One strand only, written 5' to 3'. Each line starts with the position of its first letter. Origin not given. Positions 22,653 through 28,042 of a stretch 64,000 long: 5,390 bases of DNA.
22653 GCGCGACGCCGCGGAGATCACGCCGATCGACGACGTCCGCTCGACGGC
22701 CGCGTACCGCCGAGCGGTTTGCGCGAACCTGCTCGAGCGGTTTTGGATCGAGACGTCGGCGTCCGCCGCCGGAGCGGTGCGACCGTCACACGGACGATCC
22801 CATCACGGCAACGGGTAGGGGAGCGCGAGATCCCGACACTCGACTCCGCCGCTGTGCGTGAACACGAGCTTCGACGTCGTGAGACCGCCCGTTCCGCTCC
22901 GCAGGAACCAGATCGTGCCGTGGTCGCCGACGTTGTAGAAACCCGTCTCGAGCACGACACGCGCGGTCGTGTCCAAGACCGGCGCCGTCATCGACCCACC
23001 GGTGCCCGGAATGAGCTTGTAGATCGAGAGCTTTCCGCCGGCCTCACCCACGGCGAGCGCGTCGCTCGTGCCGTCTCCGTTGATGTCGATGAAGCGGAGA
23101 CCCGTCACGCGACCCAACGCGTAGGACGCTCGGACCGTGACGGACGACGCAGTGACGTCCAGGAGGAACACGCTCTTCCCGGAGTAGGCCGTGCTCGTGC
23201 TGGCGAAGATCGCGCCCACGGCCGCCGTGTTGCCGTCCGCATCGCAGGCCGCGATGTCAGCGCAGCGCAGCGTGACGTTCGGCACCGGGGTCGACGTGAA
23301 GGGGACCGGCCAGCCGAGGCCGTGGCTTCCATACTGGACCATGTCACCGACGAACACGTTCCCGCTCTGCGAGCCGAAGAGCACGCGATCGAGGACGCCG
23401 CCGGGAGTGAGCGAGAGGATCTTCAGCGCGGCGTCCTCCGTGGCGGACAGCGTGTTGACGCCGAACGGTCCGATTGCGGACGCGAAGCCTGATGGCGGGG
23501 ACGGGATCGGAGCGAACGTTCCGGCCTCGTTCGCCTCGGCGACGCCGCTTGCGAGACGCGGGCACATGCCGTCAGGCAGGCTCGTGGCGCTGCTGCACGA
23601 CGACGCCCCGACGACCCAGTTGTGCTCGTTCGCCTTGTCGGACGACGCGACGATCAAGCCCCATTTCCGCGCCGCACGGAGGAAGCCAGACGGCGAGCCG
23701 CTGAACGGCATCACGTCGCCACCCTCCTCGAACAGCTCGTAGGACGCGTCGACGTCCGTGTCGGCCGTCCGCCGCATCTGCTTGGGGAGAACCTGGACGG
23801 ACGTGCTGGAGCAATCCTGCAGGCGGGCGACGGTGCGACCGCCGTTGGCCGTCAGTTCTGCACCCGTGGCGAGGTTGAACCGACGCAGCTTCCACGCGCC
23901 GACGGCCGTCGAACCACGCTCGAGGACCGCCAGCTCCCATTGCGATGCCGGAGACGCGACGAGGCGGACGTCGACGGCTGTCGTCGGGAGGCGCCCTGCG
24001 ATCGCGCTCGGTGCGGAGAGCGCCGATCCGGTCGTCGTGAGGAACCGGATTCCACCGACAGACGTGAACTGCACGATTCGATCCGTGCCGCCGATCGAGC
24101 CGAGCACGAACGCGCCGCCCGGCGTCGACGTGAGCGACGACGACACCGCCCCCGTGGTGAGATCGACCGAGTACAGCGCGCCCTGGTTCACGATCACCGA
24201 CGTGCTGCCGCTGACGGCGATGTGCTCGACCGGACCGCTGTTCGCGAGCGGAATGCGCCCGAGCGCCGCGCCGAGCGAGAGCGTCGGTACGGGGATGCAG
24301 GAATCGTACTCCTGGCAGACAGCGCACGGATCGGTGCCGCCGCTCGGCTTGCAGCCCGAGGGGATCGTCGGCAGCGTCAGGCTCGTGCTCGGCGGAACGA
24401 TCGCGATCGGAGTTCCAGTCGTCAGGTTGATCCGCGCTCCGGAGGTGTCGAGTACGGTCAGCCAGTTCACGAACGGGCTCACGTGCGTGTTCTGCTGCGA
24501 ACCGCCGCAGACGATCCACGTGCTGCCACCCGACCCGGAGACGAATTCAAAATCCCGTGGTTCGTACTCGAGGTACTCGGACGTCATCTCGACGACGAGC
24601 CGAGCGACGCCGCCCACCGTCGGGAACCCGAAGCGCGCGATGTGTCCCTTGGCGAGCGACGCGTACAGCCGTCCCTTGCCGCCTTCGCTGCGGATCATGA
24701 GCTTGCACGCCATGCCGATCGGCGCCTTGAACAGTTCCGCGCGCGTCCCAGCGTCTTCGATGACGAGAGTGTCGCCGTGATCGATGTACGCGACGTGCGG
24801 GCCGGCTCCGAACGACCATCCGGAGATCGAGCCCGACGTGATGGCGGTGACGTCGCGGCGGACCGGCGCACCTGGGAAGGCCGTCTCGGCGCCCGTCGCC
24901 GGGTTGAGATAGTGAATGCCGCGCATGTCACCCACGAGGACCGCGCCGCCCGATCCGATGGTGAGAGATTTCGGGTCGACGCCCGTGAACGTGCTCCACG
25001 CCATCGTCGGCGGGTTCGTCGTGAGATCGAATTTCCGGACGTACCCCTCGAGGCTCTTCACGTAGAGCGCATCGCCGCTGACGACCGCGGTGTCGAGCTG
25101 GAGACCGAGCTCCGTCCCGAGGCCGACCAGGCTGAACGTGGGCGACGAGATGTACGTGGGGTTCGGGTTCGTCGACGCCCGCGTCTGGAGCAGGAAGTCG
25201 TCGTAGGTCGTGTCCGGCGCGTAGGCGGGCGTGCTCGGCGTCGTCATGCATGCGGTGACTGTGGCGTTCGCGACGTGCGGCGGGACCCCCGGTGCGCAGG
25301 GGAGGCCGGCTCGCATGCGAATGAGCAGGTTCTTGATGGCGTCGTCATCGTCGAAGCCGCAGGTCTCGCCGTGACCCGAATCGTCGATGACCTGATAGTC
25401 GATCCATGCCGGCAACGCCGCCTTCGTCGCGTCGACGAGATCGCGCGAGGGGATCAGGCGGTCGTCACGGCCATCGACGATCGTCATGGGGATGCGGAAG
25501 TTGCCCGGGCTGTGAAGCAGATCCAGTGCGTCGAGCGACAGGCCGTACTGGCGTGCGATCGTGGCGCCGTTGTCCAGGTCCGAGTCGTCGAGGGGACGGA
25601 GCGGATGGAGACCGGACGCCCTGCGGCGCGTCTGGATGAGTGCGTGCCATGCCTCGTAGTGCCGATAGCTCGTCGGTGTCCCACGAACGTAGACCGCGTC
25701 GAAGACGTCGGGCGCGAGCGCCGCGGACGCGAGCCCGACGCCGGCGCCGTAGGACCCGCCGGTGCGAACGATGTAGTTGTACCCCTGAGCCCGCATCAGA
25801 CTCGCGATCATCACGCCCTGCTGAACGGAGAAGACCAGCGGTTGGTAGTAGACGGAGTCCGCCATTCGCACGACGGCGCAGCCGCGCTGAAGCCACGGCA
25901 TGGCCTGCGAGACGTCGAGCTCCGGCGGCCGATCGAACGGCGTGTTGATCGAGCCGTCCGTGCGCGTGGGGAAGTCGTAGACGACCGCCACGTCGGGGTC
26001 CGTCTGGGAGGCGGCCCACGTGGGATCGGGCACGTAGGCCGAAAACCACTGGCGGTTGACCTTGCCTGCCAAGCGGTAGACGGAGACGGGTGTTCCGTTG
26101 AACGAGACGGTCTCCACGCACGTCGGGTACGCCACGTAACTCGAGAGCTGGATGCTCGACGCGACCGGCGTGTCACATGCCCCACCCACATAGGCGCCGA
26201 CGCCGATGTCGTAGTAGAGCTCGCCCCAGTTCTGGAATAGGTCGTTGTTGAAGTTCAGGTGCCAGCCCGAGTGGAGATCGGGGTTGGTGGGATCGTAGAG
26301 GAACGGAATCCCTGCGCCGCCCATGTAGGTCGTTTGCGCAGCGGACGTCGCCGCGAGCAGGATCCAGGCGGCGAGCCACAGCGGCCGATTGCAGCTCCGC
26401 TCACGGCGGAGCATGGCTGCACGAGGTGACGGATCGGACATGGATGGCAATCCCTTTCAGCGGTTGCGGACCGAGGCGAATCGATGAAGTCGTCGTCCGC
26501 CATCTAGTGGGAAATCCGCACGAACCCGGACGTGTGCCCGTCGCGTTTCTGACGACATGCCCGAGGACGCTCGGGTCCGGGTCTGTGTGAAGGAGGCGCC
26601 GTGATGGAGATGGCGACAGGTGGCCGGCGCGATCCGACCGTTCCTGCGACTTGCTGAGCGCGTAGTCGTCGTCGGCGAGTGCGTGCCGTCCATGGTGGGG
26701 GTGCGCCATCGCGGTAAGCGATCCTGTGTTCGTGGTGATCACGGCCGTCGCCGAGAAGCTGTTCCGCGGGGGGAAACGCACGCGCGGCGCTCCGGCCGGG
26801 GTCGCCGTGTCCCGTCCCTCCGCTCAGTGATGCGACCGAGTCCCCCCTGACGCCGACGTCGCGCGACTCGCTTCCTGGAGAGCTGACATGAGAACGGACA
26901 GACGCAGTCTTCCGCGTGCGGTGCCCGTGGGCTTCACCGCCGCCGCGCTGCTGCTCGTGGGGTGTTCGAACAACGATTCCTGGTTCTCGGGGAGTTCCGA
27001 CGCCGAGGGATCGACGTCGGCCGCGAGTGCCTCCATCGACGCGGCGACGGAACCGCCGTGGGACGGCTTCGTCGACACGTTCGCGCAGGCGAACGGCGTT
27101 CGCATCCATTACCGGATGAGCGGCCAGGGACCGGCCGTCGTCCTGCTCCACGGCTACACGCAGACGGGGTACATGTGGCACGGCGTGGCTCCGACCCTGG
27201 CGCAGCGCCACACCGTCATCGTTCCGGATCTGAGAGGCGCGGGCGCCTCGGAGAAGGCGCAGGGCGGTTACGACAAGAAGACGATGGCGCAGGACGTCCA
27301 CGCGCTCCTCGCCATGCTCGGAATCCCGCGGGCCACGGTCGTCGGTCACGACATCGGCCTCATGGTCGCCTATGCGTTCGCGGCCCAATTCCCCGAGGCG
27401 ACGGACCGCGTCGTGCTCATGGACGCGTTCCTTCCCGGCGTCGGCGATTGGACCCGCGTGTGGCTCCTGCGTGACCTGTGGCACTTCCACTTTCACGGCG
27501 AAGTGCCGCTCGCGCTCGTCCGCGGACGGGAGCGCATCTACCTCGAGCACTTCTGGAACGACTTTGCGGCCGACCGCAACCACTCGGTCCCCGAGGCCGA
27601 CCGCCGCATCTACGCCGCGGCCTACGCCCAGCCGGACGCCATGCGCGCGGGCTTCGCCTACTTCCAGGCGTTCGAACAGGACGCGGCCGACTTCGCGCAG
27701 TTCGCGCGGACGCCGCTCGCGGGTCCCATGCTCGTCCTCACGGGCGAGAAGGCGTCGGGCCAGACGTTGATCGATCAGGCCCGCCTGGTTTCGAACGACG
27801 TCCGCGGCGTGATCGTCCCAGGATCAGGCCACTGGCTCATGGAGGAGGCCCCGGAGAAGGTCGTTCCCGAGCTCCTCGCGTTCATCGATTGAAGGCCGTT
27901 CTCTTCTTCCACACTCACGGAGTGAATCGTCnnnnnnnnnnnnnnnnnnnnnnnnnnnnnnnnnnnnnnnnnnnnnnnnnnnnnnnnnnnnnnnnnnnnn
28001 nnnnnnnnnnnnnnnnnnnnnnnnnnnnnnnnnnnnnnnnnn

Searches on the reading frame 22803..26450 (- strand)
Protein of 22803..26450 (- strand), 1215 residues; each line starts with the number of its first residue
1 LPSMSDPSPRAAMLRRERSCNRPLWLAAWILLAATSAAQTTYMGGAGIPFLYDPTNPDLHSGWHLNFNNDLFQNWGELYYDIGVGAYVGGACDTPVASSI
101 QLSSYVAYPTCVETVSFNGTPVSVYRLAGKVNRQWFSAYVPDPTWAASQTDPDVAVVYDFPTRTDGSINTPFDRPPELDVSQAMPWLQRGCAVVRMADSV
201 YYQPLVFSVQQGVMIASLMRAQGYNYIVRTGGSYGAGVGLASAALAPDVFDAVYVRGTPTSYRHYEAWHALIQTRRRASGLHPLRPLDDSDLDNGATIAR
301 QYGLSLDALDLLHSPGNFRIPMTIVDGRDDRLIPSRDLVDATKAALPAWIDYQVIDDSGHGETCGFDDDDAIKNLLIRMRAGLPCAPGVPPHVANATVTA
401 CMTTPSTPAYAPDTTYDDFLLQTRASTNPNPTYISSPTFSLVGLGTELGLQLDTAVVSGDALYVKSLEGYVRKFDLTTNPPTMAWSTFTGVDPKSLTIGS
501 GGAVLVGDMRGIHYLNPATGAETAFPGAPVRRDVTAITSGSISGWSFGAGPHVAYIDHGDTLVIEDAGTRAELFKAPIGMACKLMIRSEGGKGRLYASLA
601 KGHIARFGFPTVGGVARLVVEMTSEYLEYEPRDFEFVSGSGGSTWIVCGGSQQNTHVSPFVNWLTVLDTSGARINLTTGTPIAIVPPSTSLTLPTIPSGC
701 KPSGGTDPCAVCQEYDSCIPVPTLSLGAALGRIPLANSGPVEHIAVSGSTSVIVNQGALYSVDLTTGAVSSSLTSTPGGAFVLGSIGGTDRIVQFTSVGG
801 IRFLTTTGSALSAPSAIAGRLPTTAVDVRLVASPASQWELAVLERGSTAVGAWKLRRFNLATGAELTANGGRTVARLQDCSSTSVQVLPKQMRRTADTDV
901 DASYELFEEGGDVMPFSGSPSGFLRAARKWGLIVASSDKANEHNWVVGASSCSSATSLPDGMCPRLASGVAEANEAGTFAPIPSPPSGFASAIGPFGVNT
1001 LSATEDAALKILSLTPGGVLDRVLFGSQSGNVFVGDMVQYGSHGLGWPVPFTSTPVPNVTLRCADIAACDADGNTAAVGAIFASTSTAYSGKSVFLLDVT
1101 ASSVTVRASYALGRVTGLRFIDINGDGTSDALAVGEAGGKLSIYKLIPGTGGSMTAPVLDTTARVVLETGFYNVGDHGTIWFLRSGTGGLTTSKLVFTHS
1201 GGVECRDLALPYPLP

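Call 9: search_protein_families(library=pfam, proteins=[window:22803-26450:-], max_evalue=0.01)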
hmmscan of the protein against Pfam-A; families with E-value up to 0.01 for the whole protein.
window:22803-26450:- (1215 aa): 0 families

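Call 66: search_protein_families(library=ncbifam, proteins=[window:22803-26450:-], max_evalue=0.001)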
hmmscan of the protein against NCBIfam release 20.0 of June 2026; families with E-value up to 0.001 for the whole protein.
window:22803-26450:- (1215 aa): 0 families

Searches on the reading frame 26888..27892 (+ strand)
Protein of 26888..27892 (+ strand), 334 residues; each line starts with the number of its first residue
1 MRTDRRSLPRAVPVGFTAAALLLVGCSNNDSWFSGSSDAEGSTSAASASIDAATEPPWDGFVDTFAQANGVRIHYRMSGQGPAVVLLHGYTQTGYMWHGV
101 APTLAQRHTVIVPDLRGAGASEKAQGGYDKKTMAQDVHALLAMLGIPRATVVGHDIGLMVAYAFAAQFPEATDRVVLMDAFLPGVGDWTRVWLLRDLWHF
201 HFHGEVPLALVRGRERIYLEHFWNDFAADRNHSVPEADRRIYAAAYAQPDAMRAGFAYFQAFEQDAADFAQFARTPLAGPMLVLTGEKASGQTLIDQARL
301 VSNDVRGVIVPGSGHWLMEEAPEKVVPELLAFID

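Call 9: search_protein_families(library=pfam, proteins=[window:26888-27892:+], max_evalue=0.01)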
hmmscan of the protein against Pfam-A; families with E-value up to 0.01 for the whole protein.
window:26888-27892:+ (334 aa): 3 families
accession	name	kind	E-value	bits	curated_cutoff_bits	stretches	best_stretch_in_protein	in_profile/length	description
PF00561.26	Abhydrolase_1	-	1.9e-29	103.5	25.8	1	82-322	1-245/245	alpha/beta hydrolase fold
PF12697.13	Abhydrolase_6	-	3.8e-20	73.9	26.3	1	84-326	1-215/217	Alpha/beta hydrolase family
PF12146.15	Hydrolase_4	-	4.6e-06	26.5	27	1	83-184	6-113/239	Serine aminopeptidase, S33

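Call 51: search_protein_families(library=pfam, proteins=[L078:1-357:+], max_evalue=0.01)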
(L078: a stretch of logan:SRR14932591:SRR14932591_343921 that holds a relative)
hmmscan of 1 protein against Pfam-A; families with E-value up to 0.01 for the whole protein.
L078:1-357:+ (118 aa): 1 family
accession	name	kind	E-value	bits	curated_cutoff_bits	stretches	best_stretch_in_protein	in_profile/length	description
PF00873.25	ACR_tran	-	1.4e-32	112.9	28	1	1-89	931-1020/1021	AcrB/AcrD/AcrF family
